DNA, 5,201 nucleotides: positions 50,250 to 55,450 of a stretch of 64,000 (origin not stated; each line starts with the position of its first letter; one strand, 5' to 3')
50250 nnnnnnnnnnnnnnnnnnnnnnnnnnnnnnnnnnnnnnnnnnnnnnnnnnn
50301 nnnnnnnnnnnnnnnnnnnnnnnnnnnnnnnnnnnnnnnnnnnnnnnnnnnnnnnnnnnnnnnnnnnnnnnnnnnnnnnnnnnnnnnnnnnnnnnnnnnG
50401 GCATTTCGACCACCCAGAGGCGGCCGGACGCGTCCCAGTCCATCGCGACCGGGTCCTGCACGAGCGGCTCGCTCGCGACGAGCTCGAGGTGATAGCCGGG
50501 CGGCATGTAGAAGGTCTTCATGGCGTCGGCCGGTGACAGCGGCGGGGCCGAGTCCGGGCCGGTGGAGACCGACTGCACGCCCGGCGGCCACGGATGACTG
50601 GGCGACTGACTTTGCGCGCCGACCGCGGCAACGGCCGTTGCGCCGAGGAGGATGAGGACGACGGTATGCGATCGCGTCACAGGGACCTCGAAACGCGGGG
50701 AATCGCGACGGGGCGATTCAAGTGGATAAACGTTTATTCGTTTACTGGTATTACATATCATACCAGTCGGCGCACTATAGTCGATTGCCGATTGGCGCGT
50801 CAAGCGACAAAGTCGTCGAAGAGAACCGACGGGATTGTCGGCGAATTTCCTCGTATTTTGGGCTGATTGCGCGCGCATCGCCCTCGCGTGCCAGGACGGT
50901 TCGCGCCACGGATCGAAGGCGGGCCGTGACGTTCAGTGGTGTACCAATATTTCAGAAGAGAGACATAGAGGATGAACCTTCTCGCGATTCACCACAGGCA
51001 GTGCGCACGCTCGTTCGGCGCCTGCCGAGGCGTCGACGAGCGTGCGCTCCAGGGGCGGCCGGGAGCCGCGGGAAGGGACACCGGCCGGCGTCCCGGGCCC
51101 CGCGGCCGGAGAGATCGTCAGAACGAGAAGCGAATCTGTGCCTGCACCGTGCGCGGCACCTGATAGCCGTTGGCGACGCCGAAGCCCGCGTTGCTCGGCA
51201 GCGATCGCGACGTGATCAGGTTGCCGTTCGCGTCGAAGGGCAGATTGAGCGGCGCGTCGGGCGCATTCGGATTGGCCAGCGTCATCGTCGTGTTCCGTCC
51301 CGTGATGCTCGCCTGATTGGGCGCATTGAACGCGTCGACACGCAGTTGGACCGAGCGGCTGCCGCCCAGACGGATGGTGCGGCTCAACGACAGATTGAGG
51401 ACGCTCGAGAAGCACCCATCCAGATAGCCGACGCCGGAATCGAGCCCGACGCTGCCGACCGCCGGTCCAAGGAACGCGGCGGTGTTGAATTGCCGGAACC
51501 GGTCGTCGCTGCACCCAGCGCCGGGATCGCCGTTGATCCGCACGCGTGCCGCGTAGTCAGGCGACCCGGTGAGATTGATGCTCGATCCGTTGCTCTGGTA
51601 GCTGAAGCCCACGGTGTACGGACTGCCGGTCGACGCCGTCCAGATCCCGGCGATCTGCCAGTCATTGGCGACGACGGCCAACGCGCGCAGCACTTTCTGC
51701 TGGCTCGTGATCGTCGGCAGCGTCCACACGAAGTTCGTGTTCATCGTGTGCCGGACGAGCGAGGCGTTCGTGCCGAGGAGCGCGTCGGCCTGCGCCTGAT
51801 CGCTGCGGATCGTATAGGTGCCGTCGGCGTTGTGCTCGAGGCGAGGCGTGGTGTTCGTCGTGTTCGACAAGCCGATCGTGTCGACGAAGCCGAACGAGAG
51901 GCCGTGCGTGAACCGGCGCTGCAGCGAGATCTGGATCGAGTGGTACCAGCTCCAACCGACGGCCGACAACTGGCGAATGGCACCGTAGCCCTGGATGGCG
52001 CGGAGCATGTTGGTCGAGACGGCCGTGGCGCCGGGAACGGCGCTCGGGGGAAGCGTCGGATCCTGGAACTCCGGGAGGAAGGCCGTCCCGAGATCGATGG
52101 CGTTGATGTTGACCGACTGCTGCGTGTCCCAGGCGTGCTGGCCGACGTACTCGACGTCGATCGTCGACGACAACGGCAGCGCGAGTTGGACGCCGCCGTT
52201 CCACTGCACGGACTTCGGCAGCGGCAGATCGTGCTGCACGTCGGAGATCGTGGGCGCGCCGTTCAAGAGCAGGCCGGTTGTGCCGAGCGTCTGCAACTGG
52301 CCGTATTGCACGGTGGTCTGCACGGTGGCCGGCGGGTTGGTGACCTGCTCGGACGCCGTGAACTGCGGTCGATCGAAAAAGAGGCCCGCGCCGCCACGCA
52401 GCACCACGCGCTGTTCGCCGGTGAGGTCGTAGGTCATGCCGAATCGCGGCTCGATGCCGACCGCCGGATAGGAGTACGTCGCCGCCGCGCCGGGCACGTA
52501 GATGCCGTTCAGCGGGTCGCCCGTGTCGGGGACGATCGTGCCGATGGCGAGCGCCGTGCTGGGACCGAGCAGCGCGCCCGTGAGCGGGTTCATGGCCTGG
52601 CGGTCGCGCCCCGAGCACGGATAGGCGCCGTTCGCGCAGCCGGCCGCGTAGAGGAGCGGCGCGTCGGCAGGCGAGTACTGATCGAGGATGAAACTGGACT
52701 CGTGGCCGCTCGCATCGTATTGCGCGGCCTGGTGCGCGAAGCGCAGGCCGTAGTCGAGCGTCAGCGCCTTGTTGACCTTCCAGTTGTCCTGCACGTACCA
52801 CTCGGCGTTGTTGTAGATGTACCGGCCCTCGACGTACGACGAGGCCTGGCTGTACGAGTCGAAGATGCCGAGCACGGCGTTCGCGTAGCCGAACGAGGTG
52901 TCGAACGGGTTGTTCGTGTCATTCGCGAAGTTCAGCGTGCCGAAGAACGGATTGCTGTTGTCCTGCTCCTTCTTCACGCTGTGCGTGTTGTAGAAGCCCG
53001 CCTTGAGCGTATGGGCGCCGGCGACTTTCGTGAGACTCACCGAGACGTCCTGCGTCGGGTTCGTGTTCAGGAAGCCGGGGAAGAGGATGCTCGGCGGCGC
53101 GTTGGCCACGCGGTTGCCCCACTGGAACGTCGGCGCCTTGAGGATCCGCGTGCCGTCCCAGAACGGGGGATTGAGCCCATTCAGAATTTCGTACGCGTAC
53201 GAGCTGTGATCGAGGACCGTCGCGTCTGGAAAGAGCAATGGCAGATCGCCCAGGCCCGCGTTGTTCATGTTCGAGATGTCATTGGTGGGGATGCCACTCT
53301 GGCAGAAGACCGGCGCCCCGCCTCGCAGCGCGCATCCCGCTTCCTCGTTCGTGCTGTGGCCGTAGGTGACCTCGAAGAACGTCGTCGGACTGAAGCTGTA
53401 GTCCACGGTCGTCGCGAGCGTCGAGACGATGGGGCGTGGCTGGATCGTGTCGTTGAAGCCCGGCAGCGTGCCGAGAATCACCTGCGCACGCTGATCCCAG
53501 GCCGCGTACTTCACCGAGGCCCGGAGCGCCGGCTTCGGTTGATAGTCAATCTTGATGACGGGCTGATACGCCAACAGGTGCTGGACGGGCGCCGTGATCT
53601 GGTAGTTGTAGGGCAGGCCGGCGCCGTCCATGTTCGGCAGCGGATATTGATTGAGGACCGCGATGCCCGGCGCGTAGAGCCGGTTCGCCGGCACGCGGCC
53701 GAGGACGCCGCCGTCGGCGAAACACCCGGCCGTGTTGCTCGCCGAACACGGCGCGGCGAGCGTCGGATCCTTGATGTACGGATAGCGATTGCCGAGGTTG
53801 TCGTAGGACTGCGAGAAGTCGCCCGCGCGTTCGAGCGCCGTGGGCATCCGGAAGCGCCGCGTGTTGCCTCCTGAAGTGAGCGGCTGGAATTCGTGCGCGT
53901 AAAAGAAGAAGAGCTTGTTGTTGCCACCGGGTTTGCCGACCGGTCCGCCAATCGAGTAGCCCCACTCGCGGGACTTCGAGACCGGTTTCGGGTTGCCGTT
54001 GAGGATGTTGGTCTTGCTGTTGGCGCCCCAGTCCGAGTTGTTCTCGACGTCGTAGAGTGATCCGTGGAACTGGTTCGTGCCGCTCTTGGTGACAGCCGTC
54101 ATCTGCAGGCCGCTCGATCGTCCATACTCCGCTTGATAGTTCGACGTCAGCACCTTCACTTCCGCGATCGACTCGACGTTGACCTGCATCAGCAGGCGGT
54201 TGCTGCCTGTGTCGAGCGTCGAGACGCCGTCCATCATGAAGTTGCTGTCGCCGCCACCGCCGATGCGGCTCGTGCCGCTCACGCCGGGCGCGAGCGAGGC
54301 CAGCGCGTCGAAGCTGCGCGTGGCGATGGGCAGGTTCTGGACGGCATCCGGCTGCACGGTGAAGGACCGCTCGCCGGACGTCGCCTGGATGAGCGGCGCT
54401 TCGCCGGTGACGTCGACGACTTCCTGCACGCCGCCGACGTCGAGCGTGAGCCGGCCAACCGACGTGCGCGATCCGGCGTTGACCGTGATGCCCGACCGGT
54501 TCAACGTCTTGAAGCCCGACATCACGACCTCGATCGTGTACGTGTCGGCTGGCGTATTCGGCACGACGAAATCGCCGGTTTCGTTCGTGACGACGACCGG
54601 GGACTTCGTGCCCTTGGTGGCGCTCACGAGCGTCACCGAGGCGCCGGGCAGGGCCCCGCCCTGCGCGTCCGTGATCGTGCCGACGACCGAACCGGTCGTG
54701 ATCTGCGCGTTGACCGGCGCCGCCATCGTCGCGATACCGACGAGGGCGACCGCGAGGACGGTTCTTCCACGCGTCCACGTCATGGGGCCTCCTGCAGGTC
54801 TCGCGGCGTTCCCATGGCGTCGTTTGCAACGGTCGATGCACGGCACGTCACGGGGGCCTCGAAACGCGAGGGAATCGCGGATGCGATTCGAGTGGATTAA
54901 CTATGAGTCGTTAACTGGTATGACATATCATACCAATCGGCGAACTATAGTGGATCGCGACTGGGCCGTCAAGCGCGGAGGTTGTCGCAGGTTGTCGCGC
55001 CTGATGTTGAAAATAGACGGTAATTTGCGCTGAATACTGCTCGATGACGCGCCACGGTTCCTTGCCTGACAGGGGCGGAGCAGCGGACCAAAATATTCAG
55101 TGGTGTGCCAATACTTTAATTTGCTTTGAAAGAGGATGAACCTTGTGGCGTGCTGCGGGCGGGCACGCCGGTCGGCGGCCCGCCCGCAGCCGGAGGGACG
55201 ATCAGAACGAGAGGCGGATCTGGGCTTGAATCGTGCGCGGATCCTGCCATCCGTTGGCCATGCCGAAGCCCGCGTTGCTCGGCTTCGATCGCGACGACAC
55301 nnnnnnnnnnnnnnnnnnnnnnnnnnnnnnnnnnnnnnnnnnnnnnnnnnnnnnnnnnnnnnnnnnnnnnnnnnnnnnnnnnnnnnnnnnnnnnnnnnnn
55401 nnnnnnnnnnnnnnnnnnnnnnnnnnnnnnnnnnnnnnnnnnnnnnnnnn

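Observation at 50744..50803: Perfect 8-N8-8 palindrome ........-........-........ at the transcription-start position of a sigma70-like promoter (P1), with a twin at 54914-54972 (P2)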

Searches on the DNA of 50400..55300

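Call 15: search_rna_families(source=window, start=50400, end=55300, threshold=evalue, max_evalue=1)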
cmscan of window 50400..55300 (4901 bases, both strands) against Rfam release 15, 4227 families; matches with E-value up to 1: 1.
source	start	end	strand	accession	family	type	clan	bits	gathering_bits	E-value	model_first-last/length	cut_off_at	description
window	55139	55209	+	RF01698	Chloroflexi-1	Gene; sRNA;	-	22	80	0.4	1-84/84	no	Chloroflexi-1 RNA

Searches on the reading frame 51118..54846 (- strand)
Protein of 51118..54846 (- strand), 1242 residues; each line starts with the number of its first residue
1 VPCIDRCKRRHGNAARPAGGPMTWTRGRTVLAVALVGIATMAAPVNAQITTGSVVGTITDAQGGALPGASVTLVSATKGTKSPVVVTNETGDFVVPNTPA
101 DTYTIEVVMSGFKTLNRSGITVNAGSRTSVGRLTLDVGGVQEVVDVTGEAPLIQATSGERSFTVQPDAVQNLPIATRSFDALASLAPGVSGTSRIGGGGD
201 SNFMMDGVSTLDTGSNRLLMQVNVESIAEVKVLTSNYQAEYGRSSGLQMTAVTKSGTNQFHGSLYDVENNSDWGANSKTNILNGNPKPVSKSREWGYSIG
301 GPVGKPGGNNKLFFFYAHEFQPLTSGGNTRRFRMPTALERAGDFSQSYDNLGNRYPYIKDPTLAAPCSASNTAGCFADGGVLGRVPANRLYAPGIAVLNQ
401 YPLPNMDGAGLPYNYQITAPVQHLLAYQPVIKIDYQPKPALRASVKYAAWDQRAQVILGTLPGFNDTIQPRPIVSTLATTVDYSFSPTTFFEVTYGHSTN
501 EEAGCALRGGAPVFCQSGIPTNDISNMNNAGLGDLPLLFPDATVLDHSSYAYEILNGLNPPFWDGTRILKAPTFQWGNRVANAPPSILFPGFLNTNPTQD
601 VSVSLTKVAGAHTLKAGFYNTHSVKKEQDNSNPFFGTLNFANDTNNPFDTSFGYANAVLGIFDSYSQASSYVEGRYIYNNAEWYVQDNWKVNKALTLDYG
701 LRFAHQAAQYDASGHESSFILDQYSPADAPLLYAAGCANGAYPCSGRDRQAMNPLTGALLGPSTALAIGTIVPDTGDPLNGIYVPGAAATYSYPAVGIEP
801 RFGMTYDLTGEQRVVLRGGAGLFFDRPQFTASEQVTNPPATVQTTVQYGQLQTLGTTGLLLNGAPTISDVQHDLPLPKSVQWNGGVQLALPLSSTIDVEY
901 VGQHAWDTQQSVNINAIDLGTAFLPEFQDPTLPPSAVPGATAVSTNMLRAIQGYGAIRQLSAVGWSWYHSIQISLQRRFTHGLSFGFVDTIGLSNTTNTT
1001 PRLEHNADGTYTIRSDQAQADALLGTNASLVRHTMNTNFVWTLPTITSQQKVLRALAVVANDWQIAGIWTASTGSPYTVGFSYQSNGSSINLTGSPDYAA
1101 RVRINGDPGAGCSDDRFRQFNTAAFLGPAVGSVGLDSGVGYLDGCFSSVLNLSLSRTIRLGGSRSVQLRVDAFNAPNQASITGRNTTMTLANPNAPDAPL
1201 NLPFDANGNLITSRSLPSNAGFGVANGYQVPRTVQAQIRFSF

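Call 10: search_protein_families(library=pfam, proteins=[window:51118-54846:-])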
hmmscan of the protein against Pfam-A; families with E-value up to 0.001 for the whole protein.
window:51118-54846:- (1242 aa): 3 families
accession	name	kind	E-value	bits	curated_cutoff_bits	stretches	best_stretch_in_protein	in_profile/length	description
PF25183.1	OMP_b-brl_4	-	1.1e-120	404.9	30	1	252-1191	1-819/838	Outer membrane beta barrel domain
PF13620.12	CarboxypepD_reg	-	2.1e-14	54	32.3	1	53-135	1-81/82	Carboxypeptidase regulatory-like domain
PF13715.12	CarbopepD_reg_2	-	3.8e-08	33.7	32.2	1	55-130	2-72/88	CarboxypepD_reg-like domain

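Call 74: find_homologous_proteins(query=window:51118-54783:-, max_evalue=1e-100)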
Query window:51118-54783:- (1221 aa): 4907 proteins with E <= 1e-100 among 8000 candidates; the best 120 are listed.
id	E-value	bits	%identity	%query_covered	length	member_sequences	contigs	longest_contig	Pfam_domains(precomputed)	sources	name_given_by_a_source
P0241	0.0e+0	2781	100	100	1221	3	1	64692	PF13715.13,PF25183.2,PF13620.13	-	-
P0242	0.0e+0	1882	67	100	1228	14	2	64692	PF13715.13,PF25183.2,PF13620.13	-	-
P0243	0.0e+0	1760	63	100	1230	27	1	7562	PF13715.13,PF25183.2,PF13620.13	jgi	jgi:hypothetical protein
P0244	0.0e+0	1723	62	98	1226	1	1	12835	PF13715.13,PF25183.2,PF13620.13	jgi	jgi:hypothetical protein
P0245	0.0e+0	1702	61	99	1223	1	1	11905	PF13715.13,PF25183.2,PF13620.13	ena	-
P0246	0.0e+0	1682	61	99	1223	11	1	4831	PF13715.13,PF25183.2,PF13620.13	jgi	jgi:hypothetical protein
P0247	0.0e+0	1673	61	99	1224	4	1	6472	PF13715.13,PF25183.2,PF13620.13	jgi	jgi:hypothetical protein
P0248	0.0e+0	1670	61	98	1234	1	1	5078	PF25183.2,PF13620.13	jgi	jgi:hypothetical protein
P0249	0.0e+0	1664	61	99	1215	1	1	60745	PF25183.2,PF13620.13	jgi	jgi:hypothetical protein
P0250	0.0e+0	1662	61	98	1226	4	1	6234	PF13715.13,PF25183.2,PF13620.13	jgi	jgi:hypothetical protein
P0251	0.0e+0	1659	61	100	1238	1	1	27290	PF25183.2,PF13620.13,PF22904.4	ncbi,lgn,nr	ncbi:MAG: hypothetical protein GEU99_25400 [Luteitalea sp.]|nr:hypothetical protein [Luteitalea sp.]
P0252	0.0e+0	1659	61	98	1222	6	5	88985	PF13715.13,PF25183.2,PF13620.13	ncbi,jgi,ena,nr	ncbi:MAG: carboxypeptidase-like regulatory domain-containing protein [Acidobacteriota bacterium]|jgi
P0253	0.0e+0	1658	61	99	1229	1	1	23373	PF13715.13,PF25183.2,PF13620.13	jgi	jgi:hypothetical protein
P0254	0.0e+0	1655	60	99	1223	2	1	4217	PF13715.13,PF25183.2,PF13620.13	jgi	jgi:hypothetical protein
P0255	0.0e+0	1654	60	98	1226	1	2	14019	PF13715.13,PF25183.2,PF13620.13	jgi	jgi:Carboxypeptidase regulatory-like domain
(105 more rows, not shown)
